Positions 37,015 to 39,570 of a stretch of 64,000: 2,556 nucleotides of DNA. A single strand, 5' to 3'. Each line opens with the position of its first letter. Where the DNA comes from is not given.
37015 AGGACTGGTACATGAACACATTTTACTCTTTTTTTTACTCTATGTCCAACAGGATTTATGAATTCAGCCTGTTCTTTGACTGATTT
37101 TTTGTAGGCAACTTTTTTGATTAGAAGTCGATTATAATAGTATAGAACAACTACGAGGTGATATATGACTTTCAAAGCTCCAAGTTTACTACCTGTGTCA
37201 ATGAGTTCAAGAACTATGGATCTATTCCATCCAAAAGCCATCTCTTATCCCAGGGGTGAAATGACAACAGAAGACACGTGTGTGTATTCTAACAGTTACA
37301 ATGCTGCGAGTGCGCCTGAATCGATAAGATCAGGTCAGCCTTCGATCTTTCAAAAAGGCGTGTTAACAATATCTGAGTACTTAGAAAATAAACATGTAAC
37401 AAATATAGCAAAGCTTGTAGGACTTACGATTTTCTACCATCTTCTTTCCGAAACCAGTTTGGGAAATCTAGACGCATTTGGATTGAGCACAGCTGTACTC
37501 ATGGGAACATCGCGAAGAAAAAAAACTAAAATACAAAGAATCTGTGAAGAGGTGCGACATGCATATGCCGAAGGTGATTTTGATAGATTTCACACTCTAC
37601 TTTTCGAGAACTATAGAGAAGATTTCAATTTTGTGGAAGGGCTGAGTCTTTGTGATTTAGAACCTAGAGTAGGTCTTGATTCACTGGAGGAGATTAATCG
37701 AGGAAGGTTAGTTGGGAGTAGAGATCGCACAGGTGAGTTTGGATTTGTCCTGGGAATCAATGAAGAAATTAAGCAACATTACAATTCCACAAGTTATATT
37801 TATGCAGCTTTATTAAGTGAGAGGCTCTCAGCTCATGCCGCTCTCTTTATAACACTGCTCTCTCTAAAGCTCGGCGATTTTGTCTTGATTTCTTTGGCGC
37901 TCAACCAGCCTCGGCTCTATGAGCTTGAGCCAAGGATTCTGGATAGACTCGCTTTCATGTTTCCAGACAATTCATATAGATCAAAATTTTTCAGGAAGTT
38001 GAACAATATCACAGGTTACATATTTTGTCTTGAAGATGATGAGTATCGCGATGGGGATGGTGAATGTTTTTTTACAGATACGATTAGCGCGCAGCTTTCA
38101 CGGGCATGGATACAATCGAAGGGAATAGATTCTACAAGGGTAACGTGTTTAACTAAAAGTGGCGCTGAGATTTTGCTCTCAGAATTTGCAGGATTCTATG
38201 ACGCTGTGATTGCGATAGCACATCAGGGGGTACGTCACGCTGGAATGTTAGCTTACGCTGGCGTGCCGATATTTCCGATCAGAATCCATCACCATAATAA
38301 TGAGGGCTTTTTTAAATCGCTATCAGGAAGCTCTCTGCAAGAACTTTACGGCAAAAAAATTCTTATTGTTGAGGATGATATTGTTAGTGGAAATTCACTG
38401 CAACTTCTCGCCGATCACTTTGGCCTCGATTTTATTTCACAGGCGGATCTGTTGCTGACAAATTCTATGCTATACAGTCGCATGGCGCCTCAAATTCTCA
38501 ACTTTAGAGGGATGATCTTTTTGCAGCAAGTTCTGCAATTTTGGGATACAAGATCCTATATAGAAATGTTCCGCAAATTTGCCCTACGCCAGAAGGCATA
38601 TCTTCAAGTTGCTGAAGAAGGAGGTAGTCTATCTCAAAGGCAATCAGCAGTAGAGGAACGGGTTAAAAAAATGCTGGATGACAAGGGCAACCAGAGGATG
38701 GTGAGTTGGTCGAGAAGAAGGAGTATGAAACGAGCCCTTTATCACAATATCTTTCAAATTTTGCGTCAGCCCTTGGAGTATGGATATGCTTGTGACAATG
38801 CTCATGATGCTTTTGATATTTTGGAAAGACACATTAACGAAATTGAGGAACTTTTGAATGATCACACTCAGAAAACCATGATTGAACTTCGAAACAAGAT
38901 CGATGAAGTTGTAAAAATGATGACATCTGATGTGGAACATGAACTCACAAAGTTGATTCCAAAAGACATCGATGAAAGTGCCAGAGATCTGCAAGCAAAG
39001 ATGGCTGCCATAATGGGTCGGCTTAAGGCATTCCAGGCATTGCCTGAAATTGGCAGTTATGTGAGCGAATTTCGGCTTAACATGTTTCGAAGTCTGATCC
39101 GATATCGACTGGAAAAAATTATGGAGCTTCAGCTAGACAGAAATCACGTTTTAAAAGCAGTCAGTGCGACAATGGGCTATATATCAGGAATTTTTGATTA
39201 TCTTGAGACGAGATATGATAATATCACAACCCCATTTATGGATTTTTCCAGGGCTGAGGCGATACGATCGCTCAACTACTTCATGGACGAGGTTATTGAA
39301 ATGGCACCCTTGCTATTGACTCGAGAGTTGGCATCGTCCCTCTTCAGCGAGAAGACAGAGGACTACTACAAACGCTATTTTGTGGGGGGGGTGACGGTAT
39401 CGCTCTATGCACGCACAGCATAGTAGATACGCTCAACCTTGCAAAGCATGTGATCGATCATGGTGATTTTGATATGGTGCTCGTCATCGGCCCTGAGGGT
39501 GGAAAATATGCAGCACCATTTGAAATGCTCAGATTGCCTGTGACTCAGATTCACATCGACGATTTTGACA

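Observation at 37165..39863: Tandem orphan phosphoribosyltransferase-module locus (752-aa PRT with long helical arms plus a second PRT module): candidate uncharacterised system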

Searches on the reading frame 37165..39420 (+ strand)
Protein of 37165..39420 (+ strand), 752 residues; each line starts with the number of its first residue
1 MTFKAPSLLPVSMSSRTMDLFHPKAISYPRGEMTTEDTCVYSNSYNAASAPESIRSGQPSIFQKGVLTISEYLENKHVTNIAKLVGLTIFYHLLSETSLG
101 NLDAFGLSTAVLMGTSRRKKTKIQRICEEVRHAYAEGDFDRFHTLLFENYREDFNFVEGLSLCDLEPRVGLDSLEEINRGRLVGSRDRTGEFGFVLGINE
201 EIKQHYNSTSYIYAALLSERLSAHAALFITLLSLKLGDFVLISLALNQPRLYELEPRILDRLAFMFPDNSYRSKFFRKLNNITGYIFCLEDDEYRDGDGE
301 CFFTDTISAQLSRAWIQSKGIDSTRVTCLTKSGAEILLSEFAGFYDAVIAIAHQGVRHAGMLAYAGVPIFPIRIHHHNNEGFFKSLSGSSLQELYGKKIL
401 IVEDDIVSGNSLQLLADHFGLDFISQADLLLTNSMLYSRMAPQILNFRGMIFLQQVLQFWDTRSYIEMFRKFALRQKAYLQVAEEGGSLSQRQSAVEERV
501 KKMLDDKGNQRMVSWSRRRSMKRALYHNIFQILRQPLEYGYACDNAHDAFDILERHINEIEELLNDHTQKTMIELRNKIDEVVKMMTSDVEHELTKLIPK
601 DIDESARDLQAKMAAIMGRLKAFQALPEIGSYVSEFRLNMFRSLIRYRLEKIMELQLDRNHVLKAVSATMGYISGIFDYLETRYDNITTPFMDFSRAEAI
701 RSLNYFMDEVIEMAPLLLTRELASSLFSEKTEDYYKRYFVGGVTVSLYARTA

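Call 3: search_protein_families(library=pfam, proteins=[window:37165-39420:+], max_evalue=1)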
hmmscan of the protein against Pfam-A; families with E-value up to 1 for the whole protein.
window:37165-39420:+ (752 aa): 1 family
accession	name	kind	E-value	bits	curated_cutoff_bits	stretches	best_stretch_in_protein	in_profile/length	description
PF00156.33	Pribosyltran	-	0.00013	21.8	26.3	1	342-418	27-109/158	Phosphoribosyl transferase domain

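Call 4: search_protein_families(library=ncbifam, proteins=[window:37165-39420:+], max_evalue=1)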
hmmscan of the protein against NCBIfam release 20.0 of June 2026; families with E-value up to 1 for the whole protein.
window:37165-39420:+ (752 aa): 2 families
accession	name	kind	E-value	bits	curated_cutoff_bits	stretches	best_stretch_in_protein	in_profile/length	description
NF002620.0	PRK02277.1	subfamily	0.026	14.2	115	1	320-413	63-158/201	orotate phosphoribosyltransferase-like protein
NF049957.1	Cas_III-I_gRAMP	exception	0.033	12.1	800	1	471-593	306-430/1076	type III-I CRISPR-associated gRAMP effector Cas7-11i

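Call 5: search_protein_families(library=padloc, proteins=[window:37165-39420:+], max_evalue=1)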
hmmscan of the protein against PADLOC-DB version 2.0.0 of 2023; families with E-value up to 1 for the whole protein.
window:37165-39420:+ (752 aa): 0 families

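Call 6: find_homologous_proteins(query=window:37165-39420:+, max_evalue=0.001)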
Query window:37165-39420:+ (752 aa): 1 proteins with E <= 0.001 among 8000 candidates.
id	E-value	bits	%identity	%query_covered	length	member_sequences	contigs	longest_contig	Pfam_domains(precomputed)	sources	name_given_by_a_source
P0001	0.0e+0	1609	100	96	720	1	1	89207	-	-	-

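Call 7: search_solved_structures(query=window:37165-39420:+, max_evalue=10, show_alignments=2)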
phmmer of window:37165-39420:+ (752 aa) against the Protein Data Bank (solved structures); distinct sequences matched with E-value up to 10: 13.
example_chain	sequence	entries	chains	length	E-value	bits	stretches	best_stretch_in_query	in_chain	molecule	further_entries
7san_A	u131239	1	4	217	0.21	13.3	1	377-417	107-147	Hypoxanthine-guanine phosphoribosyltransferase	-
5brn_A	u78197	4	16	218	0.21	13.3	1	377-417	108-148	Hypoxanthine-guanine phosphoribosyltransferase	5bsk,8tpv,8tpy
5w8v_A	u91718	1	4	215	0.24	13.1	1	377-417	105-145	Hypoxanthine-guanine phosphoribosyltransferase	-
4kn6_A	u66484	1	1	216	0.24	13.1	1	377-417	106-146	Hypoxanthine-guanine phosphoribosyltransferase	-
1bzy_A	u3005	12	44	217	0.24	13.1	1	377-417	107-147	HYPOXANTHINE-GUANINE PHOSPHORIBOSYLTRANSFERASE | HYPOXANTHINE GUANINE PHOSPHORIBOSYL-TRANSFERASE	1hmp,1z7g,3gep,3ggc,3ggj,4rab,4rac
6bnj_A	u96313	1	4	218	0.25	13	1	377-417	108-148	Hypoxanthine-guanine phosphoribosyltransferase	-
4ijq_A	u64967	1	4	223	0.25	13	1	377-417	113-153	Hypoxanthine-guanine phosphoribosyltransferase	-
5hia_A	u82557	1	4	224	0.27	12.9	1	377-417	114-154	Hypoxanthine-guanine phosphoribosyltransferase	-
1d6n_A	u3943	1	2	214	0.36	12.5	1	378-417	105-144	PROTEIN (HYPOXANTHINE-GUANINE PHOSPHORIBOSYLTRANSFERASE)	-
2vfa_A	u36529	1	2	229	0.37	12.5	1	378-416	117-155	HYPOXANTHINE-GUANINE-XANTHINE PHOSPHORIBOSYLTRANSFERASE, HYPOXANTHINE-GUANINE PHOSPHORIBOS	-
6cfe_A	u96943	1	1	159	0.57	11.8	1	558-649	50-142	Mutant of Apolipoprotein E3 (APO-E3)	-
2jbh_A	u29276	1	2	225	0.89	11.2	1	372-434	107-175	PHOSPHORIBOSYLTRANSFERASE DOMAIN-CONTAINING PROTEIN 1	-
7b73_A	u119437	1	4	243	1.1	10.9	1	375-441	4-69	Short-chain dehydrogenase/reductase SDR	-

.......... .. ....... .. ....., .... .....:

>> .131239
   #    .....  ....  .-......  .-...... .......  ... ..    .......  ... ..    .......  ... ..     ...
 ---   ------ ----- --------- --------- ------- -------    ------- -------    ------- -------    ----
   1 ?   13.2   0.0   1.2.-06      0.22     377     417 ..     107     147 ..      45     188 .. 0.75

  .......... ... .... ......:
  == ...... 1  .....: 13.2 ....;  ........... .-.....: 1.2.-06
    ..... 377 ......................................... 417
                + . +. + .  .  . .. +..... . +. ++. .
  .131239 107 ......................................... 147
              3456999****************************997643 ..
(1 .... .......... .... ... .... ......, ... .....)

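Call 9: find_encoding_contigs(protein=P0001, flank=10000, max_places=6)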
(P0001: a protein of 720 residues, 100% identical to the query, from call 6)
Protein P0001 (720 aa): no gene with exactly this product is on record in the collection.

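Call 12: find_related_loci(query=window:37165-39420:+, collection=genome_contigs, flank=10000)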
Query window:37165-39420:+ (752 aa) in genome_contigs; peptide patterns used: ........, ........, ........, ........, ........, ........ (x = any residue, [..] = any of these).
43 stretches matched a pattern, but none encodes a relative of the query by tblastn (E <= 1e-3).

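Call 25: search_protein_representatives(protein=window:37165-39420:+)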
Query: 752 residues. Proteins with E-value up to 0.001 (for the whole library): 16; up to 1e-10: 5; up to 1e-30: 1. The best 16 are listed.
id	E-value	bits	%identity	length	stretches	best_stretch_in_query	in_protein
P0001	0.0e+00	1609.3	100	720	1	33-752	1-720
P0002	1.1e-30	123.3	29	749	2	295-545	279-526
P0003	1.1e-29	120.0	32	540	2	338-587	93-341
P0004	5.0e-25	104.6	25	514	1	130-563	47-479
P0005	9.4e-18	80.6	36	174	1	352-504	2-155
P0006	3.1e-09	52.4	36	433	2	348-413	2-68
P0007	5.4e-08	48.3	30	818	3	338-413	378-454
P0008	2.3e-07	46.3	28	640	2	340-432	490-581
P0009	1.2e-06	43.9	27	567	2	326-415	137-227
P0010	1.6e-05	40.1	32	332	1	344-432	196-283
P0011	2.0e-05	39.9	24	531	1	103-503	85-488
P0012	2.9e-05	39.3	26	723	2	311-413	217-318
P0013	7.3e-05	38.0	31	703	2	321-416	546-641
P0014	9.4e-05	37.6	29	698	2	338-413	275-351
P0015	1.1e-04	37.4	26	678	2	334-435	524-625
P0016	1.8e-04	36.7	29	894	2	331-413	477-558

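Call 31: list_cluster_members(proteins=[P0002, P0003, P0004, P0011, P0006, P0007, P0009, P0012, P0014, P0016])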
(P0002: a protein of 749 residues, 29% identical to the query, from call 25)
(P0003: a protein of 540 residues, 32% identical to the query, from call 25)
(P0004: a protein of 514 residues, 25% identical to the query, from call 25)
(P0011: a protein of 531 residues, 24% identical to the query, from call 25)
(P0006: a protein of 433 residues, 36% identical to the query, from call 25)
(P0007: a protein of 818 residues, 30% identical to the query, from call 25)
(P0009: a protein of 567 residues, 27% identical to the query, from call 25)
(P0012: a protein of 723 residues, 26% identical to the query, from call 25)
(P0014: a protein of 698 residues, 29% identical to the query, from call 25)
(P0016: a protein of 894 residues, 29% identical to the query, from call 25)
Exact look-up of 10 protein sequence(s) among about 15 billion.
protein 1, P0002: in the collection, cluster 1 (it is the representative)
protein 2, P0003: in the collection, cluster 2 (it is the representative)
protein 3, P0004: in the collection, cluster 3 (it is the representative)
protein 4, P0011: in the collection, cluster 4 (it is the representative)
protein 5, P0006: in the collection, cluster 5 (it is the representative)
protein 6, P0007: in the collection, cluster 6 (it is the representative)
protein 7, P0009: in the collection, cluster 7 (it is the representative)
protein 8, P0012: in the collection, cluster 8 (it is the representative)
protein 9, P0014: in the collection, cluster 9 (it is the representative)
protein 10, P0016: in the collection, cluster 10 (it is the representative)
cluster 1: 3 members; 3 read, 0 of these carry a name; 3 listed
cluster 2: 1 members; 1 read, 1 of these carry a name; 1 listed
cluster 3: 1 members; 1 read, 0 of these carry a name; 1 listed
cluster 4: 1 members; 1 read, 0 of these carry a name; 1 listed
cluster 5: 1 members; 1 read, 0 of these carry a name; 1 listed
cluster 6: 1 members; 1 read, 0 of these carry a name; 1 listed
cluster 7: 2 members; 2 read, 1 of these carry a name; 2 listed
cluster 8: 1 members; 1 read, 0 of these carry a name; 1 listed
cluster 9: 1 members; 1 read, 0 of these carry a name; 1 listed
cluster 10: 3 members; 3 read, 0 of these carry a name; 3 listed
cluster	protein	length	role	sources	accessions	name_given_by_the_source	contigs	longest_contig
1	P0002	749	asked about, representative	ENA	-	-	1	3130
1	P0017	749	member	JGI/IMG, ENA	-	-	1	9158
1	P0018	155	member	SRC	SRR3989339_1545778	-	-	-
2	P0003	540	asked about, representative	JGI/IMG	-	hypoxanthine phosphoribosyltransferase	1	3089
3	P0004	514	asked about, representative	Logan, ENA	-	-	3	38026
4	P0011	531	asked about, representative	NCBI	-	-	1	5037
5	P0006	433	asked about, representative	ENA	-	-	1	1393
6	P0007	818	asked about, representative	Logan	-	-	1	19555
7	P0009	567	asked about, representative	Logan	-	-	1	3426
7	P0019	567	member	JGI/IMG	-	hypoxanthine phosphoribosyltransferase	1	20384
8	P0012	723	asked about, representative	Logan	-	-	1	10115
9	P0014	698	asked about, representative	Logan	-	-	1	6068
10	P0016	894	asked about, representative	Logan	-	-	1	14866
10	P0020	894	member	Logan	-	-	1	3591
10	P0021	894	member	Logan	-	-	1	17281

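Call 33: find_encoding_contigs(protein=P0004, flank=10000, max_places=3)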
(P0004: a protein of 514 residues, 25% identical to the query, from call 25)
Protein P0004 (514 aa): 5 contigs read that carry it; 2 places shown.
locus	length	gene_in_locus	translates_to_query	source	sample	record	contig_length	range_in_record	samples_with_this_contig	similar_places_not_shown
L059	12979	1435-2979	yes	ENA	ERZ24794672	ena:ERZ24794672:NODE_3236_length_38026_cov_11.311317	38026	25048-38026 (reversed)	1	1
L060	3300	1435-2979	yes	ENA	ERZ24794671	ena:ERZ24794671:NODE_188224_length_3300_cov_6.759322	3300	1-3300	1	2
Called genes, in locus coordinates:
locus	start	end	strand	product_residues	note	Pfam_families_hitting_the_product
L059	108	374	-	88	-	-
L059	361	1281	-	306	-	PF01745:IPT, PF01715:IPPT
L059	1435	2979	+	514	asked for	-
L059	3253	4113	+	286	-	PF00763:THF_DHG_CYH, PF02882:THF_DHG_CYH_C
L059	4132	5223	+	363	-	PF01571:GCV_T, PF08669:GCV_T_C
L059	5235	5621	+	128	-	PF01597:GCV_H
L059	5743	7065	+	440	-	PF02347:GDC-P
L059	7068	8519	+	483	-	PF02347:GDC-P, PF00266:Aminotran_5, PF21478:GcvP2_C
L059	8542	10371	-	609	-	PF16697:Yop-YscD_cpl, PF00498:FHA, PF00990:GGDEF (faint), PF00158:Sigma54_activat, PF14532:Sigma54_activ_2, PF07728:AAA_5 (weak), PF25601:AAA_lid_14, PF02954:HTH_8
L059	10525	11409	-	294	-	PF03781:FGE-sulfatase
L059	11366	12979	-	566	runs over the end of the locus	PF03485:Arg_tRNA_synt_N, PF00750:tRNA-synt_1d, PF05746:DALR_1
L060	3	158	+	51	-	?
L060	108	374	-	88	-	-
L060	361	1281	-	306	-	PF01745:IPT, PF01715:IPPT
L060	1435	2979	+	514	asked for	-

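Call 34: find_encoding_contigs(protein=P0007, flank=10000, max_places=3)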
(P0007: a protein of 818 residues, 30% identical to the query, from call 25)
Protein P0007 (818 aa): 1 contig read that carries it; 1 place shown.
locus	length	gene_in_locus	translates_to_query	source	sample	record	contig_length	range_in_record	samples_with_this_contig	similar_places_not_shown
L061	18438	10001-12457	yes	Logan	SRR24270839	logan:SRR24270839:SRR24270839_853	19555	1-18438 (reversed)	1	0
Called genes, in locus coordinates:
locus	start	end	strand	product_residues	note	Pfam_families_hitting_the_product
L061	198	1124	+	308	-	PF26317:CntK_N (faint), PF01678:DAP_epimerase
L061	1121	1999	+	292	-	PF00701:DHDPS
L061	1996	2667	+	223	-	PF01113:DapB_N, PF05173:DapB_C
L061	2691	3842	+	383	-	PF00155:Aminotran_1_2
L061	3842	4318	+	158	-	PF01288:HPPK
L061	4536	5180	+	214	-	PF00923:TAL_FSA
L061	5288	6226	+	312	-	PF03118:RNA_pol_A_CTD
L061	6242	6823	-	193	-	PF00025:Arf (weak)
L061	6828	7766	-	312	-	PF02775:TPP_enzyme_C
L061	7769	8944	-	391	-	PF01855:POR_N, PF02780:Transketolase_C (weak), PF17147:PFOR_II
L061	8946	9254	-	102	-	PF13187:Fer4_9 (faint), PF00037:Fer4 (weak), PF12797:Fer4_2 (faint), PF12837:Fer4_6 (faint), PF13237:Fer4_10 (weak), PF14697:Fer4_21, PF12838:Fer4_7, PF13484:Fer4_16 (faint)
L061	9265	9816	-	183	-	PF01558:POR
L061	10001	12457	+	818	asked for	PF00156:Pribosyltran (weak)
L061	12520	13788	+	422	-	-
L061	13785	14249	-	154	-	-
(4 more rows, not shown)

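Call 36: find_encoding_contigs(protein=P0019, flank=10000, max_places=3)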
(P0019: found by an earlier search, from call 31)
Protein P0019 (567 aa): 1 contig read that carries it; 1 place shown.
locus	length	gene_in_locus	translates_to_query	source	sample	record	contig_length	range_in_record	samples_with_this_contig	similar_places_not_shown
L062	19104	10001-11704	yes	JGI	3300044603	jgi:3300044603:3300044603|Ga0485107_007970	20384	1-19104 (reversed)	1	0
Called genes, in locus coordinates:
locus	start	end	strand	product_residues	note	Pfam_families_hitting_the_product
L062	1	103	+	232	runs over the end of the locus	PF06161:DUF975 (faint), PF06790:UPF0259 (weak)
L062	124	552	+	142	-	-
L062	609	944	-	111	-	-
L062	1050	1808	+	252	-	PF13487:HD_5 (weak), PF01966:HD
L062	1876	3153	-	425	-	PF00089:Trypsin, PF13365:Trypsin_2, PF13180:PDZ_2, PF17820:PDZ_6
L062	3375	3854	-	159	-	-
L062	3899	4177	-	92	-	PF01035:DNA_binding_1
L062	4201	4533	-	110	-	-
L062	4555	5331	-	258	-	PF13353:Fer4_12 (weak), PF04055:Radical_SAM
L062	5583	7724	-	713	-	PF03477:ATP-cone, PF13597:NRDD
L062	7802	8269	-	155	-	PF22811:Zn_ribbon_NrdR, PF03477:ATP-cone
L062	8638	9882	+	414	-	PF27218:MJ0043_C (weak)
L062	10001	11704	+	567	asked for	PF00156:Pribosyltran (faint)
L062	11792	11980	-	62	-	-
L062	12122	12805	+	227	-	-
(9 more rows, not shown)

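Call 37: find_encoding_contigs(protein=P0021, flank=10000, max_places=3)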
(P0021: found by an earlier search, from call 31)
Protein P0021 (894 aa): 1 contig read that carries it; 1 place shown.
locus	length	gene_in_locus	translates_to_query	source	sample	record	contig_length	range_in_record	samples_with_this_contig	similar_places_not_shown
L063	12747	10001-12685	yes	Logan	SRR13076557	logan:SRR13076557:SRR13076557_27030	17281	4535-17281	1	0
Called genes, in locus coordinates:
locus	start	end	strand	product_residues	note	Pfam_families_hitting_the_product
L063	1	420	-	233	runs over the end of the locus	PF13641:Glyco_tranf_2_3, PF00535:Glycos_transf_2, PF10111:Glyco_tranf_2_2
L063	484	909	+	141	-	PF05402:PqqD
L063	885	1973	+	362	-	PF27840:ScmC (faint)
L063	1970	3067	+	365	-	PF13477:Glyco_trans_4_2 (weak), PF13439:Glyco_transf_4, PF13579:Glyco_trans_4_4, PF20706:GT4-conflict, PF00534:Glycos_transf_1, PF13692:Glyco_trans_1_4, PF13524:Glyco_trans_1_2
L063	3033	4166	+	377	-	PF13439:Glyco_transf_4, PF13579:Glyco_trans_4_4, PF20706:GT4-conflict, PF00534:Glycos_transf_1, PF13692:Glyco_trans_1_4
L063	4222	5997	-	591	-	PF05048:NosD, PF13229:Beta_helix, PF15780:ASH (weak), PF22073:Cep192_D4, PF22544:HYDIN_VesB_CFA65-like_Ig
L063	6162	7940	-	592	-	PF05048:NosD, PF13229:Beta_helix, PF22073:Cep192_D4 (weak), PF22544:HYDIN_VesB_CFA65-like_Ig (weak)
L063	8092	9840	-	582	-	PF05048:NosD, PF13229:Beta_helix, PF15780:ASH (faint), PF22073:Cep192_D4 (weak), PF22544:HYDIN_VesB_CFA65-like_Ig (weak)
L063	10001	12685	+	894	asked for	PF00156:Pribosyltran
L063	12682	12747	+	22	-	?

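Call 62: find_encoding_contigs(protein=P0017, flank=10000, max_places=3)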
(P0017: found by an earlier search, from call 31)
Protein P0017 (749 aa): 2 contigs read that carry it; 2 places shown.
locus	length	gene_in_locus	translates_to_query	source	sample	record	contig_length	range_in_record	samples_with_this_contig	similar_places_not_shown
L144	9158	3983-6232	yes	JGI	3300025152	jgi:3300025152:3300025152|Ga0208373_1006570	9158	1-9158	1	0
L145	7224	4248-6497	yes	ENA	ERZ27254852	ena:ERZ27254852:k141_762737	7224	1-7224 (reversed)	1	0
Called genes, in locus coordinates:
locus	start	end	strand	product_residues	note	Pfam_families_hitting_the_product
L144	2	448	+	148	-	?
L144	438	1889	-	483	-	PF23023:Anti-Pycsar_Apyc1 (weak), PF12706:Lactamase_B_2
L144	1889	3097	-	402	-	-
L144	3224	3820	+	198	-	PF04893:Yip1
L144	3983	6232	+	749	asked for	PF00156:Pribosyltran (weak)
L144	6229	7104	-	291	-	PF01634:HisG, PF08029:HisG_C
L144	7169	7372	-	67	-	-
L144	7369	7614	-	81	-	PF02261:Asp_decarbox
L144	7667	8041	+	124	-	-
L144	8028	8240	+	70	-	PF04246:RseC_MucC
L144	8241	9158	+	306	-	?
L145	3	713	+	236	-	?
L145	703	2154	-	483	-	PF23023:Anti-Pycsar_Apyc1 (weak), PF12706:Lactamase_B_2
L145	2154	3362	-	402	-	-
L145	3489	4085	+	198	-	PF04893:Yip1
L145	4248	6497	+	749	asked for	PF00156:Pribosyltran (weak)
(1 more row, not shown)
